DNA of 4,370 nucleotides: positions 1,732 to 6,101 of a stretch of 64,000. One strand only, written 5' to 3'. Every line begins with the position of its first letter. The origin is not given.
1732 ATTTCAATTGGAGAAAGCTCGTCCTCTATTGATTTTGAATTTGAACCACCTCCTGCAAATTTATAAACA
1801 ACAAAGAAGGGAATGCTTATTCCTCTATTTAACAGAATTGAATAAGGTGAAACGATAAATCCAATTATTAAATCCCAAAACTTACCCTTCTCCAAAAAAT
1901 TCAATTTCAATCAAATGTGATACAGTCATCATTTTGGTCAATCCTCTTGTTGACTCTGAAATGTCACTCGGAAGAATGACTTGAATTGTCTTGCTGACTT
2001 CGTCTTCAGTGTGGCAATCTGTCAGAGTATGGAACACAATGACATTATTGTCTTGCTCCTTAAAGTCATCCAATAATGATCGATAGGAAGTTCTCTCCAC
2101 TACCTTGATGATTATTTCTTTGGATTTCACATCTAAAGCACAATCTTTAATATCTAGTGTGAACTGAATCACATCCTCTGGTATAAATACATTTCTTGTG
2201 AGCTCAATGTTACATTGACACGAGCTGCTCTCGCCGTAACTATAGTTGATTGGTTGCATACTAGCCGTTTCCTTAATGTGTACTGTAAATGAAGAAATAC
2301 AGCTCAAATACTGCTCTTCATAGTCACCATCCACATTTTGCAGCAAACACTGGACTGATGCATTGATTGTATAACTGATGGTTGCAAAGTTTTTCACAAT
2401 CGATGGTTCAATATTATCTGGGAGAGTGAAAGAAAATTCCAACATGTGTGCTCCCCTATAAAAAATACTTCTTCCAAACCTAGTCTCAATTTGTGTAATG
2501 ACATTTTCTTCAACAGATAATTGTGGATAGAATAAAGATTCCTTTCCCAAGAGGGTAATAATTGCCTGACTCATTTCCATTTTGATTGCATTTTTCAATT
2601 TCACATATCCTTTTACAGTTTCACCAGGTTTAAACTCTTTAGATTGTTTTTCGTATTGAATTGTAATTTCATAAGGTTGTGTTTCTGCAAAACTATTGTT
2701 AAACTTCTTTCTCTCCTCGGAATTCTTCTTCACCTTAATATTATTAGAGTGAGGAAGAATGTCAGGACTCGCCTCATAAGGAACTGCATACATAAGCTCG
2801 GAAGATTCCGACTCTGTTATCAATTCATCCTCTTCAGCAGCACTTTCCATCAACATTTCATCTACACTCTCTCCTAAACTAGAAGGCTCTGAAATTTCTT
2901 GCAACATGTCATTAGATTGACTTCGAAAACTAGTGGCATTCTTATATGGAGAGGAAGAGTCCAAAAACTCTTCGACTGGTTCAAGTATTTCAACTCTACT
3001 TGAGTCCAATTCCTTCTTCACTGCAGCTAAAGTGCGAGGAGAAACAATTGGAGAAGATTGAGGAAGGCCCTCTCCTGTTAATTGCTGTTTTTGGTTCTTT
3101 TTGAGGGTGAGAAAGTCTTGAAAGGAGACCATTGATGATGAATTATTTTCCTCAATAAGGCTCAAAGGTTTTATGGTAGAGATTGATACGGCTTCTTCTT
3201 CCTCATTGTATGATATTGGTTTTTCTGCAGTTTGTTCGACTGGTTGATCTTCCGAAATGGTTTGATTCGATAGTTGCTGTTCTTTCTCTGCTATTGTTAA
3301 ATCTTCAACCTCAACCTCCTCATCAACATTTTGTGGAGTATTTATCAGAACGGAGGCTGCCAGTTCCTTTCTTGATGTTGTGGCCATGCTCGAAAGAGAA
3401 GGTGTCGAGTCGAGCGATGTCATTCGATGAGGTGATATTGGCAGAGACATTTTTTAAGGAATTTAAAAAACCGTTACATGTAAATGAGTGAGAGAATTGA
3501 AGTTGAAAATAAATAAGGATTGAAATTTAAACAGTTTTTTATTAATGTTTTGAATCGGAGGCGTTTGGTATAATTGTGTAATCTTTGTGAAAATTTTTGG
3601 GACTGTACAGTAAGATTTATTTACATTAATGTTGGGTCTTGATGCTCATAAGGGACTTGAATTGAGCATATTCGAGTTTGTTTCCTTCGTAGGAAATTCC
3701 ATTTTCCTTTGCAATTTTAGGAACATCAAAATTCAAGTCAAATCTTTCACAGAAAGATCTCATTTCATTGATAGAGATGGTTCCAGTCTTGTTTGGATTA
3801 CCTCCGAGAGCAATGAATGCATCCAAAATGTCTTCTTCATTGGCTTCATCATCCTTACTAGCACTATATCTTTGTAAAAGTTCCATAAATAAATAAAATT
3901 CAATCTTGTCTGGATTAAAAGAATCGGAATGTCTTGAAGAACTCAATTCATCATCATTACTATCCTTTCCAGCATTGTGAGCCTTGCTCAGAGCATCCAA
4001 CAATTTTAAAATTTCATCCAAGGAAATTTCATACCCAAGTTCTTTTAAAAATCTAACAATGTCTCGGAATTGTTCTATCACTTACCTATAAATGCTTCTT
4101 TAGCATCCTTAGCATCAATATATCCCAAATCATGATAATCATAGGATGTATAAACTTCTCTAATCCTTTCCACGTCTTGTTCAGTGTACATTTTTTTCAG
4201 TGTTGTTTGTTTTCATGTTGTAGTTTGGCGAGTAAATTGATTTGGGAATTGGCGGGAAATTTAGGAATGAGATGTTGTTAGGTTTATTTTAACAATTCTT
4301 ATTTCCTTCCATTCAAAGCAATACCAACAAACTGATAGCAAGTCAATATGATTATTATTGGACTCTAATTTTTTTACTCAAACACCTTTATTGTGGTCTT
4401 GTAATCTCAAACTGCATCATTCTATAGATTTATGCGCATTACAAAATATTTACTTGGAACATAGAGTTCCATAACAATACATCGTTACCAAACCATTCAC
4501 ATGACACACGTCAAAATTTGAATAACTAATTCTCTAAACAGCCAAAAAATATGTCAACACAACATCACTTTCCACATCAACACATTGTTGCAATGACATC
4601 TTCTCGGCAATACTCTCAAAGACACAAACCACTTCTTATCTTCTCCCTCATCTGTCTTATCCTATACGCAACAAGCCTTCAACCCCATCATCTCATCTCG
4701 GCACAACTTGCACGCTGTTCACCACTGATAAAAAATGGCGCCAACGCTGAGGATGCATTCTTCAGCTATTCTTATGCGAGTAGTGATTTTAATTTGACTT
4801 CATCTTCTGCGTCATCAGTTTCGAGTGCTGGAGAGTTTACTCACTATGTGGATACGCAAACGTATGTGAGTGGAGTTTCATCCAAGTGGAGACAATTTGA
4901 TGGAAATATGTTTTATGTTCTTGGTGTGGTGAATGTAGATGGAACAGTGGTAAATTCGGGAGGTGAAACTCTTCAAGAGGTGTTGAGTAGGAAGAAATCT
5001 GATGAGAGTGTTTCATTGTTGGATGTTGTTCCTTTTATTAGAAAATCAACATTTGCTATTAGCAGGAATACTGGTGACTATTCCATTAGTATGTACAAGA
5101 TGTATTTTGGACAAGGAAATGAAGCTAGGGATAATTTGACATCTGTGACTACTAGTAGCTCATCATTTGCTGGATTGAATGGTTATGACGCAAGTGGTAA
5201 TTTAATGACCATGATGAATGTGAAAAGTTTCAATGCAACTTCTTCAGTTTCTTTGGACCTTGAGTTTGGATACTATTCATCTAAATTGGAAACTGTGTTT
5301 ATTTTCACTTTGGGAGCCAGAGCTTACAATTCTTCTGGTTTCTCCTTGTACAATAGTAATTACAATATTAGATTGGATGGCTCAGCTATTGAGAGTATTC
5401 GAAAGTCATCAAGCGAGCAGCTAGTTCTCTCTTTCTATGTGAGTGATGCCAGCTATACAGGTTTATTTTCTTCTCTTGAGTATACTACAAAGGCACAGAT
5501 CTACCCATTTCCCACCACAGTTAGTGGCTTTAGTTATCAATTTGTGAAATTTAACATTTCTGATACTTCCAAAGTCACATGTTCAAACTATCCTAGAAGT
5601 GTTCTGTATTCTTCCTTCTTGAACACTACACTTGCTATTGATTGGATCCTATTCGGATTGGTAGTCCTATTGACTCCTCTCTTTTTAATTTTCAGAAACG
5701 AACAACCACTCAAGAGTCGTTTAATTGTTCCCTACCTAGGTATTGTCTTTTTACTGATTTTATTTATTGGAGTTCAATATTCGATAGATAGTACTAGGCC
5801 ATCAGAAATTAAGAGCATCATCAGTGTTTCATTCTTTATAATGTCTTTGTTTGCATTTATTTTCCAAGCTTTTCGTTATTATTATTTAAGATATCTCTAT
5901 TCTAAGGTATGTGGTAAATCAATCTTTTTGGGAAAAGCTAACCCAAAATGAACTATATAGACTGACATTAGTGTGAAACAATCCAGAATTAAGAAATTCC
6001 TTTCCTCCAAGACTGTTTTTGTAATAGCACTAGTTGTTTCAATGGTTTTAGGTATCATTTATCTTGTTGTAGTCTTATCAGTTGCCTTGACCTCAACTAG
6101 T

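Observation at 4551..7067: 7TM receptor fused to an RGS domain, with a large Ser-rich ectodomain and a 39-nt intron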

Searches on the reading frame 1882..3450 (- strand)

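Call 32: search_protein_families(library=pfam, proteins=[P0011, P0014, P0016, P0020, P0025, P0026, P0034, P0037, P0012, P0023], max_evalue=0.001)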
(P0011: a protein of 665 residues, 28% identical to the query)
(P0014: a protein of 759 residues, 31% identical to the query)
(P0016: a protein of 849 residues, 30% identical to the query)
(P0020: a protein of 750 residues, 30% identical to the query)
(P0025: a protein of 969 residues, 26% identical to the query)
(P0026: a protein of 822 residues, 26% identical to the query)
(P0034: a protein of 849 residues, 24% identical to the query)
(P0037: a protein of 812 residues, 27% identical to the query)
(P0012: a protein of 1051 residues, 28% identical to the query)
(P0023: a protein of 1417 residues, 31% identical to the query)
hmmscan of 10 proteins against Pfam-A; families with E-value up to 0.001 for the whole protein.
P0011 (665 aa): 2 families
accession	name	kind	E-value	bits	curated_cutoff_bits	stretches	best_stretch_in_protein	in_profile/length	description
PF00615.24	RGS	-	1.6e-10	41.8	23.9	1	523-646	2-117/117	Regulator of G protein signaling domain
PF01825.27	GPS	-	9.8e-07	29.6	22.5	1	135-172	3-43/45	GPCR proteolysis site, GPS, motif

P0014 (759 aa): 1 family
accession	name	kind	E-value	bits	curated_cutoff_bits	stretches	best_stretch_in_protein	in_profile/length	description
PF00615.24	RGS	-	4.7e-06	27.4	23.9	1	623-716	5-92/117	Regulator of G protein signaling domain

P0016 (849 aa): 2 families
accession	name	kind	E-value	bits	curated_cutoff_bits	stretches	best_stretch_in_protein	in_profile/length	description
PF00615.24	RGS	-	1.2e-07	32.6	23.9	1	715-822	4-103/117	Regulator of G protein signaling domain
PF01825.27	GPS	-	1.6e-07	32.1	22.5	1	329-368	2-43/45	GPCR proteolysis site, GPS, motif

P0020 (750 aa): 3 families
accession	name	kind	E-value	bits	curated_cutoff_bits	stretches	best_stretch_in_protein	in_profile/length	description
PF00615.24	RGS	-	2.4e-09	38.1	23.9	1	619-717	4-100/117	Regulator of G protein signaling domain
PF08386.16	Abhydrolase_4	-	9.4e-06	26.1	21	1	201-265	15-77/103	TAP-like protein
PF00561.26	Abhydrolase_1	-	0.00025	21.2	25.8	0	16-54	68-106/245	alpha/beta hydrolase fold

P0025 (969 aa): 1 family
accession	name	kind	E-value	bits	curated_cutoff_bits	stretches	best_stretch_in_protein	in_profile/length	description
PF16752.10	TBCC_N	-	4.8e-05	24.1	27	1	291-343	54-106/115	Tubulin-specific chaperone C N-terminal domain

P0026 (822 aa): 3 families
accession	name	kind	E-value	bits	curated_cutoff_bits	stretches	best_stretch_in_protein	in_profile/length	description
PF08386.16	Abhydrolase_4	-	3.5e-05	24.3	21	1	258-314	16-70/103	TAP-like protein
PF00615.24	RGS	-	0.00023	21.9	23.9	1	692-793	6-98/117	Regulator of G protein signaling domain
PF00561.26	Abhydrolase_1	-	0.00025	21.2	25.8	0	250-309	173-232/245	alpha/beta hydrolase fold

P0034 (849 aa): 1 family
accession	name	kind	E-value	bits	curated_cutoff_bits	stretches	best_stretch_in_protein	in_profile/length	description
PF00615.24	RGS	-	0.00017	22.4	23.9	1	710-832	3-116/117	Regulator of G protein signaling domain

P0037 (812 aa): 1 family
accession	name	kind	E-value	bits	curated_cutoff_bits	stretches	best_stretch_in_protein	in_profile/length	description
PF00561.26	Abhydrolase_1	-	2.4e-05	24.6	25.8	0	4-108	27-105/245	alpha/beta hydrolase fold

P0012 (1051 aa): 3 families
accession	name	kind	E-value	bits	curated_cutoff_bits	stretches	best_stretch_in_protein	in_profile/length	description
PF02010.21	REJ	-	7.9e-15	54.8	25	1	16-240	204-441/452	REJ domain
PF01825.27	GPS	-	7e-11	42.9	22.5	1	507-545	2-43/45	GPCR proteolysis site, GPS, motif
PF00615.24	RGS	-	1e-09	39.2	23.9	1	912-1034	2-114/117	Regulator of G protein signaling domain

P0023 (1417 aa): 4 families
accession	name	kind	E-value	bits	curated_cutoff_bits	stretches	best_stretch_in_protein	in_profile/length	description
PF00615.24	RGS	-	1.8e-08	35.2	23.9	1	1275-1396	2-117/117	Regulator of G protein signaling domain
PF00801.26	PKD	-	3.5e-08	33.8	23.5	0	270-337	16-75/80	PKD domain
PF01825.27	GPS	-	5.2e-08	33.7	22.5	1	856-895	2-43/45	GPCR proteolysis site, GPS, motif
PF22352.2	K319L-like_PKD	-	0.00054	20.3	27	0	260-343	2-84/84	K319L-like, PKD domain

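Call 57: search_protein_families(library=pfam, proteins=[window:1882-3450:-], max_evalue=0.001)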
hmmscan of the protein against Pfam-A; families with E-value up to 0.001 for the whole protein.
window:1882-3450:- (522 aa): 2 families
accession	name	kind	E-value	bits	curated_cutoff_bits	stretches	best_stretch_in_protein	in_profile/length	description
PF02752.27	Arrestin_C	-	2.5e-13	51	27.7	2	411-517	5-112/137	Arrestin (or S-antigen), C-terminal domain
PF00339.34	Arrestin_N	-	2.1e-08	34.7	24.9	0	330-367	89-126/148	Arrestin (or S-antigen), N-terminal domain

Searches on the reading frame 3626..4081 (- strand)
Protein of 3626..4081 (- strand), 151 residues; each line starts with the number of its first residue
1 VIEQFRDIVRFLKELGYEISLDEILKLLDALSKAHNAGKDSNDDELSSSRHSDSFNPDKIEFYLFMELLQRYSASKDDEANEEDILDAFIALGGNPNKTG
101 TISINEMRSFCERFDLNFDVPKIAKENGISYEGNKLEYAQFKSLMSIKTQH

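Call 32: search_protein_families(library=pfam, proteins=[P0011, P0014, P0016, P0020, P0025, P0026, P0034, P0037, P0012, P0023], max_evalue=0.001)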
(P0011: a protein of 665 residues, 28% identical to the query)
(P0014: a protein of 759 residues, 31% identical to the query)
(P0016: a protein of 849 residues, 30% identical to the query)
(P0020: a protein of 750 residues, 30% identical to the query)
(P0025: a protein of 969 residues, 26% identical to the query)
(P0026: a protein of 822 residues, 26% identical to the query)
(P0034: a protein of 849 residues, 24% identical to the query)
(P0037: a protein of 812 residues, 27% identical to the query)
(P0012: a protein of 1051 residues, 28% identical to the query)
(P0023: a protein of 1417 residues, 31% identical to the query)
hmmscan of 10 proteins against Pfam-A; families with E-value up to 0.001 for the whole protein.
P0011 (665 aa): 2 families
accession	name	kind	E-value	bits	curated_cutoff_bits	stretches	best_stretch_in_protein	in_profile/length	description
PF00615.24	RGS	-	1.6e-10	41.8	23.9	1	523-646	2-117/117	Regulator of G protein signaling domain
PF01825.27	GPS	-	9.8e-07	29.6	22.5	1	135-172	3-43/45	GPCR proteolysis site, GPS, motif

P0014 (759 aa): 1 family
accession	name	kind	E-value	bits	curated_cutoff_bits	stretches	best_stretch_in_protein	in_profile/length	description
PF00615.24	RGS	-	4.7e-06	27.4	23.9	1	623-716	5-92/117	Regulator of G protein signaling domain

P0016 (849 aa): 2 families
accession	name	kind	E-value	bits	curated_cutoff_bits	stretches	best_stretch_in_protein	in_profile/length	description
PF00615.24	RGS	-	1.2e-07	32.6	23.9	1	715-822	4-103/117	Regulator of G protein signaling domain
PF01825.27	GPS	-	1.6e-07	32.1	22.5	1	329-368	2-43/45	GPCR proteolysis site, GPS, motif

P0020 (750 aa): 3 families
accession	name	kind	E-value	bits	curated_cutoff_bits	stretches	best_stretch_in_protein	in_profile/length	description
PF00615.24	RGS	-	2.4e-09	38.1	23.9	1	619-717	4-100/117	Regulator of G protein signaling domain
PF08386.16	Abhydrolase_4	-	9.4e-06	26.1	21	1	201-265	15-77/103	TAP-like protein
PF00561.26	Abhydrolase_1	-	0.00025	21.2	25.8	0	16-54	68-106/245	alpha/beta hydrolase fold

P0025 (969 aa): 1 family
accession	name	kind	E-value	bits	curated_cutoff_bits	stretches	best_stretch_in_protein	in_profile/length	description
PF16752.10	TBCC_N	-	4.8e-05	24.1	27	1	291-343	54-106/115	Tubulin-specific chaperone C N-terminal domain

P0026 (822 aa): 3 families
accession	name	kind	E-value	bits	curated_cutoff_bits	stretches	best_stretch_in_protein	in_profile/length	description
PF08386.16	Abhydrolase_4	-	3.5e-05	24.3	21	1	258-314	16-70/103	TAP-like protein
PF00615.24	RGS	-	0.00023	21.9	23.9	1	692-793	6-98/117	Regulator of G protein signaling domain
PF00561.26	Abhydrolase_1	-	0.00025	21.2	25.8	0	250-309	173-232/245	alpha/beta hydrolase fold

P0034 (849 aa): 1 family
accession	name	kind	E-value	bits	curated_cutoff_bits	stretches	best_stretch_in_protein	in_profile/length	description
PF00615.24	RGS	-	0.00017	22.4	23.9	1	710-832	3-116/117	Regulator of G protein signaling domain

P0037 (812 aa): 1 family
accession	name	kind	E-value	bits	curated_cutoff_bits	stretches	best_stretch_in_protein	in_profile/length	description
PF00561.26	Abhydrolase_1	-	2.4e-05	24.6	25.8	0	4-108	27-105/245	alpha/beta hydrolase fold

P0012 (1051 aa): 3 families
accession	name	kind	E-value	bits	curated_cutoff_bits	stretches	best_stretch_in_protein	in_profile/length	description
PF02010.21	REJ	-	7.9e-15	54.8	25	1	16-240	204-441/452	REJ domain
PF01825.27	GPS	-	7e-11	42.9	22.5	1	507-545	2-43/45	GPCR proteolysis site, GPS, motif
PF00615.24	RGS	-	1e-09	39.2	23.9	1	912-1034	2-114/117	Regulator of G protein signaling domain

P0023 (1417 aa): 4 families
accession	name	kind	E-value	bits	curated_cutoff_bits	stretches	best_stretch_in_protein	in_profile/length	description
PF00615.24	RGS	-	1.8e-08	35.2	23.9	1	1275-1396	2-117/117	Regulator of G protein signaling domain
PF00801.26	PKD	-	3.5e-08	33.8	23.5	0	270-337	16-75/80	PKD domain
PF01825.27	GPS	-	5.2e-08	33.7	22.5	1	856-895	2-43/45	GPCR proteolysis site, GPS, motif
PF22352.2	K319L-like_PKD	-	0.00054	20.3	27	0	260-343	2-84/84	K319L-like, PKD domain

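Call 57: search_protein_families(library=pfam, proteins=[window:3626-4081:-], max_evalue=0.001)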
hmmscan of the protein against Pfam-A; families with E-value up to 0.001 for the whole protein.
window:3626-4081:- (151 aa): 0 families

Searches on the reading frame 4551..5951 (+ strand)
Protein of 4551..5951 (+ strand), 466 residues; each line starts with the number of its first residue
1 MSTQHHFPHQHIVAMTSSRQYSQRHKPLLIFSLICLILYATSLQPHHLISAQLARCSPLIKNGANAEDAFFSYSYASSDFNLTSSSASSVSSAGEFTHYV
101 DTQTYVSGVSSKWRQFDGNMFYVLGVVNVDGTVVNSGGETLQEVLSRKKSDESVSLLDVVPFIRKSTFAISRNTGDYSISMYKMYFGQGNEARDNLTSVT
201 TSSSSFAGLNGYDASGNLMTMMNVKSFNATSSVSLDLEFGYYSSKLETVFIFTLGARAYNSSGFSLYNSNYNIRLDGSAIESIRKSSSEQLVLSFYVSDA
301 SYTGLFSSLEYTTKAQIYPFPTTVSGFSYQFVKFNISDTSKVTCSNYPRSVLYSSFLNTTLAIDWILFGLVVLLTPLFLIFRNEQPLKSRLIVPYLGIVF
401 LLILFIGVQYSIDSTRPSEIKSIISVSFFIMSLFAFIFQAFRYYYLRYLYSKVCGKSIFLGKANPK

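Call 32: search_protein_families(library=pfam, proteins=[P0011, P0014, P0016, P0020, P0025, P0026, P0034, P0037, P0012, P0023], max_evalue=0.001)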
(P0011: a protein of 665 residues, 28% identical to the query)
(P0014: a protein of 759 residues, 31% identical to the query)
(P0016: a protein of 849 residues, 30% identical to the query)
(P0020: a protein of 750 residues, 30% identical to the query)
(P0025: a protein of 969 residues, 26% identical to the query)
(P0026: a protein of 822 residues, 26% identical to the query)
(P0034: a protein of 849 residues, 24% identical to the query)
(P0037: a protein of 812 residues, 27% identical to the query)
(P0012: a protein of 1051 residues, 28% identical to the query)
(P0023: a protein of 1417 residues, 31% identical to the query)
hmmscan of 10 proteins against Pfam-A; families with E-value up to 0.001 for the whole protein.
P0011 (665 aa): 2 families
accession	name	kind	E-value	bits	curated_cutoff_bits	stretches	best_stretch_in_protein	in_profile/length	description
PF00615.24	RGS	-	1.6e-10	41.8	23.9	1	523-646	2-117/117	Regulator of G protein signaling domain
PF01825.27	GPS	-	9.8e-07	29.6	22.5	1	135-172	3-43/45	GPCR proteolysis site, GPS, motif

P0014 (759 aa): 1 family
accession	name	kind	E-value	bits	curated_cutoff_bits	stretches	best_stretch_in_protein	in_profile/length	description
PF00615.24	RGS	-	4.7e-06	27.4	23.9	1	623-716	5-92/117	Regulator of G protein signaling domain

P0016 (849 aa): 2 families
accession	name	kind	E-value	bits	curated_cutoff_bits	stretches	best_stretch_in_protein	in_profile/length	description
PF00615.24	RGS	-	1.2e-07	32.6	23.9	1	715-822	4-103/117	Regulator of G protein signaling domain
PF01825.27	GPS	-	1.6e-07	32.1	22.5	1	329-368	2-43/45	GPCR proteolysis site, GPS, motif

P0020 (750 aa): 3 families
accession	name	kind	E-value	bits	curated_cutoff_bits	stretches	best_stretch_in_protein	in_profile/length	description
PF00615.24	RGS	-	2.4e-09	38.1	23.9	1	619-717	4-100/117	Regulator of G protein signaling domain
PF08386.16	Abhydrolase_4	-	9.4e-06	26.1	21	1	201-265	15-77/103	TAP-like protein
PF00561.26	Abhydrolase_1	-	0.00025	21.2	25.8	0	16-54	68-106/245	alpha/beta hydrolase fold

P0025 (969 aa): 1 family
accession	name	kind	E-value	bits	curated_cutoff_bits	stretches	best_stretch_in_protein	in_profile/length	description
PF16752.10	TBCC_N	-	4.8e-05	24.1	27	1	291-343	54-106/115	Tubulin-specific chaperone C N-terminal domain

P0026 (822 aa): 3 families
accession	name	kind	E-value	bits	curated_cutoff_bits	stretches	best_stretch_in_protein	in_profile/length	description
PF08386.16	Abhydrolase_4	-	3.5e-05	24.3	21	1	258-314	16-70/103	TAP-like protein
PF00615.24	RGS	-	0.00023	21.9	23.9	1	692-793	6-98/117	Regulator of G protein signaling domain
PF00561.26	Abhydrolase_1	-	0.00025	21.2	25.8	0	250-309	173-232/245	alpha/beta hydrolase fold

P0034 (849 aa): 1 family
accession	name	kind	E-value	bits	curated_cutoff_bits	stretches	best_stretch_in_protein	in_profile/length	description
PF00615.24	RGS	-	0.00017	22.4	23.9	1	710-832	3-116/117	Regulator of G protein signaling domain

P0037 (812 aa): 1 family
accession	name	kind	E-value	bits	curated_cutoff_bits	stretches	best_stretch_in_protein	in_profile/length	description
PF00561.26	Abhydrolase_1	-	2.4e-05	24.6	25.8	0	4-108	27-105/245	alpha/beta hydrolase fold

P0012 (1051 aa): 3 families
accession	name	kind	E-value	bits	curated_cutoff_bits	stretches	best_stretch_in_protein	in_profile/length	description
PF02010.21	REJ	-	7.9e-15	54.8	25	1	16-240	204-441/452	REJ domain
PF01825.27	GPS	-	7e-11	42.9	22.5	1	507-545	2-43/45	GPCR proteolysis site, GPS, motif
PF00615.24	RGS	-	1e-09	39.2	23.9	1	912-1034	2-114/117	Regulator of G protein signaling domain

P0023 (1417 aa): 4 families
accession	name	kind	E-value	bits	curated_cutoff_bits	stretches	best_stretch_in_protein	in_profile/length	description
PF00615.24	RGS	-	1.8e-08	35.2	23.9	1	1275-1396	2-117/117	Regulator of G protein signaling domain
PF00801.26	PKD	-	3.5e-08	33.8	23.5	0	270-337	16-75/80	PKD domain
PF01825.27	GPS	-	5.2e-08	33.7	22.5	1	856-895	2-43/45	GPCR proteolysis site, GPS, motif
PF22352.2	K319L-like_PKD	-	0.00054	20.3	27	0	260-343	2-84/84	K319L-like, PKD domain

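Call 55: predict_structure(alignment_id=A2)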
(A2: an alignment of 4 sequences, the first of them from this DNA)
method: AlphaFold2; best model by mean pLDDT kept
length: 390 residues; sequences in the alignment: 4
mean_pLDDT: 39.5   pTM: 0.31
mean pLDDT of the five models: 39.5, 37.6, 36.3, 35.9, 35.8
residues with pLDDT >= 90: 0; 70-90: 4; 50-70: 54; < 50: 332
segments of 3 or more residues with pLDDT < 50: 1-28, 39-130, 149-154, 165-363, 384-390
pLDDT, mean of each block of 10 residues (from residue 1): 37 33 44 54 35 29 30 30 35 37 32 32 40 63 58 50 49 40 36 24 29 31 34 35 41 40 38 39 38 43 36 31 39 34 29 35 59 70 48
secondary structure, 60 per line:
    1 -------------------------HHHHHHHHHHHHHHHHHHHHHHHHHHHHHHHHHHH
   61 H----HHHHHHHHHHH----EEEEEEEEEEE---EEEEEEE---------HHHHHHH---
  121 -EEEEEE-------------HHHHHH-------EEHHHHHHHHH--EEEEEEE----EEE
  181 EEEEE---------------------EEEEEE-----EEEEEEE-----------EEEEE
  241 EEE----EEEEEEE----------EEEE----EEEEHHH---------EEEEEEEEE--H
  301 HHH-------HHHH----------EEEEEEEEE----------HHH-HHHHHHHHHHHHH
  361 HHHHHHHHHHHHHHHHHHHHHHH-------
elements in order: H26-61 H66-76 E81-91 E95-101 H111-117 E122-127 H141-146 H156-164 E167-173 E178-185 E207-212 E218-224 E236-243 E248-254 E265-268 E273-276 E289-297 H300-303 H311-314 E325-333 H348-383
